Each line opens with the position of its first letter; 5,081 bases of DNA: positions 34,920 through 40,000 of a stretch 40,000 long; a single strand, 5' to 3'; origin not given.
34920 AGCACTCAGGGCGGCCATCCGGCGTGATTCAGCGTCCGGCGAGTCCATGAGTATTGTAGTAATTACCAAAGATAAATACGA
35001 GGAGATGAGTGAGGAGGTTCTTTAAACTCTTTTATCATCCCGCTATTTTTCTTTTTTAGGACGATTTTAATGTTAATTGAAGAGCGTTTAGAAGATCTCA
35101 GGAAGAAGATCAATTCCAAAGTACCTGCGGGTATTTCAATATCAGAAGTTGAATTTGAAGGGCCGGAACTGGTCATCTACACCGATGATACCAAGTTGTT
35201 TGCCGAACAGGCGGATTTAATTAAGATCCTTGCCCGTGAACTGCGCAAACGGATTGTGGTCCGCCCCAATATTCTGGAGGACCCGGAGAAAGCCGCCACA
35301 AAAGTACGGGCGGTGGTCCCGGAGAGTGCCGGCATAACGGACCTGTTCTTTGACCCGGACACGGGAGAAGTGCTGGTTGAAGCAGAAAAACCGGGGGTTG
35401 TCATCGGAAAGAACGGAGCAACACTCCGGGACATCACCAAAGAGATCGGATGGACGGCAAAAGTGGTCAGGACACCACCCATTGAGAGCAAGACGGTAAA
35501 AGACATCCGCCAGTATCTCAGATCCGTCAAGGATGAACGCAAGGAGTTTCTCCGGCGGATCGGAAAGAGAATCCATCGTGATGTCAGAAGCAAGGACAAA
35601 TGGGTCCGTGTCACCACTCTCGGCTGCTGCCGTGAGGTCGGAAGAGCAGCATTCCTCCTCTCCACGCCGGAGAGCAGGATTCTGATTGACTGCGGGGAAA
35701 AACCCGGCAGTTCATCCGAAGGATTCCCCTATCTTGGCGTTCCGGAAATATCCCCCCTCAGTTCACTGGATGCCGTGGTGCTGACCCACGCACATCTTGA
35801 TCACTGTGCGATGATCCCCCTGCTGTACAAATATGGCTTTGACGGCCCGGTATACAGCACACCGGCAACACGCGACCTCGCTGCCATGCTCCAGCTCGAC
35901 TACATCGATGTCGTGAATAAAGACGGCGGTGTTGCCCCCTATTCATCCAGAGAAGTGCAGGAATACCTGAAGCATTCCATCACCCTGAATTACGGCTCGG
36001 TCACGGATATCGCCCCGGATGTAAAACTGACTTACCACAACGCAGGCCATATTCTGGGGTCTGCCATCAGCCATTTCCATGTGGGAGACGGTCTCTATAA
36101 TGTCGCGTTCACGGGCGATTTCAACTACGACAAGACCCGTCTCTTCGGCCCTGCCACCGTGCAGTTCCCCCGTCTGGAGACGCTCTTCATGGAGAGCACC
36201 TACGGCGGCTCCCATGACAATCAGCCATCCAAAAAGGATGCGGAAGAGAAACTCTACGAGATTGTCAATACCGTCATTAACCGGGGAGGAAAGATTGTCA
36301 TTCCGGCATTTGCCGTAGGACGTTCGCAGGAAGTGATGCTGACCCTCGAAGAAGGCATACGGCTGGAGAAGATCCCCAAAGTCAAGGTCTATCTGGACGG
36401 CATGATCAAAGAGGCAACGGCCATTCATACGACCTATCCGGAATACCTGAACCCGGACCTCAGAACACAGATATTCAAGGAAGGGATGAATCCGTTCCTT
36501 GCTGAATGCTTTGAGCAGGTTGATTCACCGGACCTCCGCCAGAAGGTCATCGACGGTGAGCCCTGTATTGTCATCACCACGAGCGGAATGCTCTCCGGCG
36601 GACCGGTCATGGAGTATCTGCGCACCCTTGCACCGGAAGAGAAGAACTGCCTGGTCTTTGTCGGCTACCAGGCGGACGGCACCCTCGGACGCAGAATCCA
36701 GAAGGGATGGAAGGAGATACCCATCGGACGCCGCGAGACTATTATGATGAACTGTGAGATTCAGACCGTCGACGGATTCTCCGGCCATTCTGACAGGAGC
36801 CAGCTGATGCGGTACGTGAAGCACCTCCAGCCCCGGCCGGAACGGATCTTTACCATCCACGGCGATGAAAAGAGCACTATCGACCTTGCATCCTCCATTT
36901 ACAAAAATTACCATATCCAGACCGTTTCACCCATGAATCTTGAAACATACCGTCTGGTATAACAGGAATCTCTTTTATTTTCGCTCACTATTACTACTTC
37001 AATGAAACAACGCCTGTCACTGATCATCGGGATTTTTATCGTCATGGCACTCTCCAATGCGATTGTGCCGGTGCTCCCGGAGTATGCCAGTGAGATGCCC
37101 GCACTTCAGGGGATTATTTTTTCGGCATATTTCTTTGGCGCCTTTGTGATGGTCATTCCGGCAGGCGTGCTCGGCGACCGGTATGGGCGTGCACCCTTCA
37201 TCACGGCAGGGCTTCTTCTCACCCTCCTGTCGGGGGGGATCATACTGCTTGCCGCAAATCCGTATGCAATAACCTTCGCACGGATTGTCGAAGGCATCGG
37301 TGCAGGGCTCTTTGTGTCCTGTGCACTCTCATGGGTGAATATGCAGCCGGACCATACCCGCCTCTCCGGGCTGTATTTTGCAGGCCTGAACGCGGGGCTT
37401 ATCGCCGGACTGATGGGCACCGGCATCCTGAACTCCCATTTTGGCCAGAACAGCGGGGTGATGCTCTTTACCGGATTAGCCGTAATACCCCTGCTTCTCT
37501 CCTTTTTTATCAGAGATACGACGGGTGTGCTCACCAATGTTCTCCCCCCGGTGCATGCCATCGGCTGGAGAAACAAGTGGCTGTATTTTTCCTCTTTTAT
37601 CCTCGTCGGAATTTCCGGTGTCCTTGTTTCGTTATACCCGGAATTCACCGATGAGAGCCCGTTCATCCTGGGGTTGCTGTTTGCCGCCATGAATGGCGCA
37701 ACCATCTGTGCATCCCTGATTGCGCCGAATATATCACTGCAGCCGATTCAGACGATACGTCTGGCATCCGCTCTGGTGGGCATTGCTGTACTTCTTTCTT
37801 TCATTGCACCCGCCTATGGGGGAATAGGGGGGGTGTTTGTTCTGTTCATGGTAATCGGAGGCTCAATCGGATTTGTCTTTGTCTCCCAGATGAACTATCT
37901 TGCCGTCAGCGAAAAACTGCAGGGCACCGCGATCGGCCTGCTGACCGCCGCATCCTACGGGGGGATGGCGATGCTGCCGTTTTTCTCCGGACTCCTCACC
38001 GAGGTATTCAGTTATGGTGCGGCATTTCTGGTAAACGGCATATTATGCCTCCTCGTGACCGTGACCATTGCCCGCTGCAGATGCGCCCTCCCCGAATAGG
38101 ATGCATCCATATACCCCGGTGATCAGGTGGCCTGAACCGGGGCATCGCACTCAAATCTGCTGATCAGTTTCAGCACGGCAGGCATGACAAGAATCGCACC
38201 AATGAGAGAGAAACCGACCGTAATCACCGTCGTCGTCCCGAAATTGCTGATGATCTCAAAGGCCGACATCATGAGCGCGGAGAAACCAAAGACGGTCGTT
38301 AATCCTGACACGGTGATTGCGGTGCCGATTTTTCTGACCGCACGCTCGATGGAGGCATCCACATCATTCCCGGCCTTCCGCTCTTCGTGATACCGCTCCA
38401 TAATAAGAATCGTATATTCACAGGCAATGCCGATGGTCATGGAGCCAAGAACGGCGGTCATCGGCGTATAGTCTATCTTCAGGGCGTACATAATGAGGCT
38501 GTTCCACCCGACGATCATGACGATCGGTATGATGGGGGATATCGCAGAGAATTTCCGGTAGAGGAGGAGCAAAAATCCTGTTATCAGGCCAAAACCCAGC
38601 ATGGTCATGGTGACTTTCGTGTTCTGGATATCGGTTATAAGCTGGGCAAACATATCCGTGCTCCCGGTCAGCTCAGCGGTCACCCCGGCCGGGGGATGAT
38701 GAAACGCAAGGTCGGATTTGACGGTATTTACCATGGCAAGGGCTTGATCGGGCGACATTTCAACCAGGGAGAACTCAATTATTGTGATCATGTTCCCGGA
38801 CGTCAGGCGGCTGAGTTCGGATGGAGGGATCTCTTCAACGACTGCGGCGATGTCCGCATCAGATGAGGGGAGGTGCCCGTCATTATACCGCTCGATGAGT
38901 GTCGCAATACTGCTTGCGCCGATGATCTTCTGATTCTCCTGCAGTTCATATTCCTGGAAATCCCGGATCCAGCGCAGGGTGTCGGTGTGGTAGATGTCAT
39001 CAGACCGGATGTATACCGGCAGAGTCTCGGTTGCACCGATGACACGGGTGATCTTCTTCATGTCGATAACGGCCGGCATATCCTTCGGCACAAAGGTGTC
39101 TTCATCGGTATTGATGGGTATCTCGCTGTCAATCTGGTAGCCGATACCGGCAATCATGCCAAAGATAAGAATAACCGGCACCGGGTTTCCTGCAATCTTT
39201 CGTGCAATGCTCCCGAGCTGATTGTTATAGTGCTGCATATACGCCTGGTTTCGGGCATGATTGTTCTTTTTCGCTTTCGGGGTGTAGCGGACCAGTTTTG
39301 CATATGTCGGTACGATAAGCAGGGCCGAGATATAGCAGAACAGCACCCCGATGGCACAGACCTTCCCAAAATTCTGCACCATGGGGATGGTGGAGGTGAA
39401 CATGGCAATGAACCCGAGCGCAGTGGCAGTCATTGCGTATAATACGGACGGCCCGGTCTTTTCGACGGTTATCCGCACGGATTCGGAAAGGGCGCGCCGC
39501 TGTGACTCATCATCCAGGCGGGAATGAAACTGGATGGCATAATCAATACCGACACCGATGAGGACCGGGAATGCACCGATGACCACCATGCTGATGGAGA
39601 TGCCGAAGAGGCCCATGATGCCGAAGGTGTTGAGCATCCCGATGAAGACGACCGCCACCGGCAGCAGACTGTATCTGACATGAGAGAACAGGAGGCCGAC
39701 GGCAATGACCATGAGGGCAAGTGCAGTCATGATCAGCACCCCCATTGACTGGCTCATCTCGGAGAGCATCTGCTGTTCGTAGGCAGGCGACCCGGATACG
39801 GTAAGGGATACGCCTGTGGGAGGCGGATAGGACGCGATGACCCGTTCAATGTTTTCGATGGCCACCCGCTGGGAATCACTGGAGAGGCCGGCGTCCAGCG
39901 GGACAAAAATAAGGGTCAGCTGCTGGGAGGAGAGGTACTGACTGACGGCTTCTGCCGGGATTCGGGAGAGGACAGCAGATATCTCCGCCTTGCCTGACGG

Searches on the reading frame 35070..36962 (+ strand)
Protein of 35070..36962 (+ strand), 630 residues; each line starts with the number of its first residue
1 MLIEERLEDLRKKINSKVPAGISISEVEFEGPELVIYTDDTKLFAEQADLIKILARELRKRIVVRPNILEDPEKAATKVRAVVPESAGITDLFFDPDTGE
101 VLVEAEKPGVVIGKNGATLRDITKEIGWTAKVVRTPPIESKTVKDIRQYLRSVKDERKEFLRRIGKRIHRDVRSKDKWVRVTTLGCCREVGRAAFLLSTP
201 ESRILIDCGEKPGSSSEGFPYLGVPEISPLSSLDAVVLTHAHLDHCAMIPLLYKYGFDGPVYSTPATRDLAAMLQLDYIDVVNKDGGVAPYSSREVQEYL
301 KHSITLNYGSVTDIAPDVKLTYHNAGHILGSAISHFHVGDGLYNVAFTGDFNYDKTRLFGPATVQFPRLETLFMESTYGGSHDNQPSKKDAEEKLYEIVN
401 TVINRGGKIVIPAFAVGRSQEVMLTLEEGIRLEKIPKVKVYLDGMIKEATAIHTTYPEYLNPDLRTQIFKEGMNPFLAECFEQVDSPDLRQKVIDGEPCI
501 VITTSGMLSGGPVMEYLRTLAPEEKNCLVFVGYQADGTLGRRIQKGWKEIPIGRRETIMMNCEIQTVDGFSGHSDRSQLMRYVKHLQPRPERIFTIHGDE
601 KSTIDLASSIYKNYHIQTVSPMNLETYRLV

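Call 73: search_protein_families(library=pfam, proteins=[window:35070-36962:+], max_evalue=0.00001)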
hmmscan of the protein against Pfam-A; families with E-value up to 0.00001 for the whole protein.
window:35070-36962:+ (630 aa): 6 families
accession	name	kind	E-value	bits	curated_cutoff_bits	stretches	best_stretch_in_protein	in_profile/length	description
PF10996.14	Beta-Casp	-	5.3e-30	104.8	27.7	1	420-543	2-120/120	Beta-Casp domain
PF17214.9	KH_TffA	-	5.3e-25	87.6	22.6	1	4-67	1-64/68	Transcription termination factor FttA, KH domain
PF07521.17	RMMBL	-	5.9e-19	68.3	21.6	1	558-619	2-61/63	Zn-dependent metallo-hydrolase RNA specificity domain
PF16661.11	Lactamase_B_6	-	1.3e-10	41.5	27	1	196-359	1-170/193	Metallo-beta-lactamase superfamily domain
PF00753.33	Lactamase_B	-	6.8e-09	36.4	22.7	1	193-377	7-162/196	Metallo-beta-lactamase superfamily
PF12706.13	Lactamase_B_2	-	1.3e-07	31.9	27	1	203-353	2-145/200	Beta-lactamase superfamily domain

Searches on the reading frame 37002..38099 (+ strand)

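Call 73: search_protein_families(library=pfam, proteins=[window:37002-38099:+], max_evalue=0.00001)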
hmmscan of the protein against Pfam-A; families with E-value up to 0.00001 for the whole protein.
window:37002-38099:+ (365 aa): 2 families
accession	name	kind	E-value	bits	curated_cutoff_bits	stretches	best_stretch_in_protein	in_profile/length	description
PF07690.21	MFS_1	-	1.3e-27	97.1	33.4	2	7-300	1-319/347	Major Facilitator Superfamily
PF00083.30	Sugar_tr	-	2.4e-08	33.8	22.3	1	33-169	45-186/452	Sugar (and other) transporter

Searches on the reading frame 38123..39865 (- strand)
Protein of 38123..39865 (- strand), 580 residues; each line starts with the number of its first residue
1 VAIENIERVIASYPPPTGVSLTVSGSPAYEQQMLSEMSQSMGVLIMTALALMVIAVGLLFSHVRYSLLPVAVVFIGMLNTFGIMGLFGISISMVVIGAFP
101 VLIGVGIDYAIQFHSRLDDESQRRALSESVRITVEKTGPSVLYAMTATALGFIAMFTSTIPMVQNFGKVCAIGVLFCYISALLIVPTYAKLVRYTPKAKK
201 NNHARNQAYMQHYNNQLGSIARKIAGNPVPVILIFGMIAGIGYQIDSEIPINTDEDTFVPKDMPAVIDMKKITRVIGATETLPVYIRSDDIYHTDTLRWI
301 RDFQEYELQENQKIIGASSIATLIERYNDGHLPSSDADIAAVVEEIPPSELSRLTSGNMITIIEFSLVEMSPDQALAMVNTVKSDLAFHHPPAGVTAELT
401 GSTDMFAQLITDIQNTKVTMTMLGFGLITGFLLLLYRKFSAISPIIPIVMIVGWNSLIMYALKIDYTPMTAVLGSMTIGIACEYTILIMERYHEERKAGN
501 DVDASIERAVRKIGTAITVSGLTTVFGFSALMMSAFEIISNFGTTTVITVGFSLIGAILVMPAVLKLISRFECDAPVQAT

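Call 73: search_protein_families(library=pfam, proteins=[window:38123-39865:-], max_evalue=0.00001)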
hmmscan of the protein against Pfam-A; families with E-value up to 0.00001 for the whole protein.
window:38123-39865:- (580 aa): 5 families
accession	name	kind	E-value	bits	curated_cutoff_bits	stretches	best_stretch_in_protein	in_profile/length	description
PF03176.21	MMPL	-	2.4e-51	175.1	20.5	2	373-574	101-308/333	MMPL family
PF12349.14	Sterol-sensing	-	1.8e-11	44.6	22.3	1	66-181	9-125/153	Sterol-sensing domain of SREBP cleavage-activation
PF00873.25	ACR_tran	-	1e-09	37.2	28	1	46-249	338-552/1021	AcrB/AcrD/AcrF family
PF02355.23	SecD_SecF_C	-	2.8e-09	37.1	20.5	1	35-187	27-181/189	Protein export membrane protein SecD/SecF, C-terminal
PF02460.24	Patched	-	3.5e-09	37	23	1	52-184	17-149/156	Patched SSD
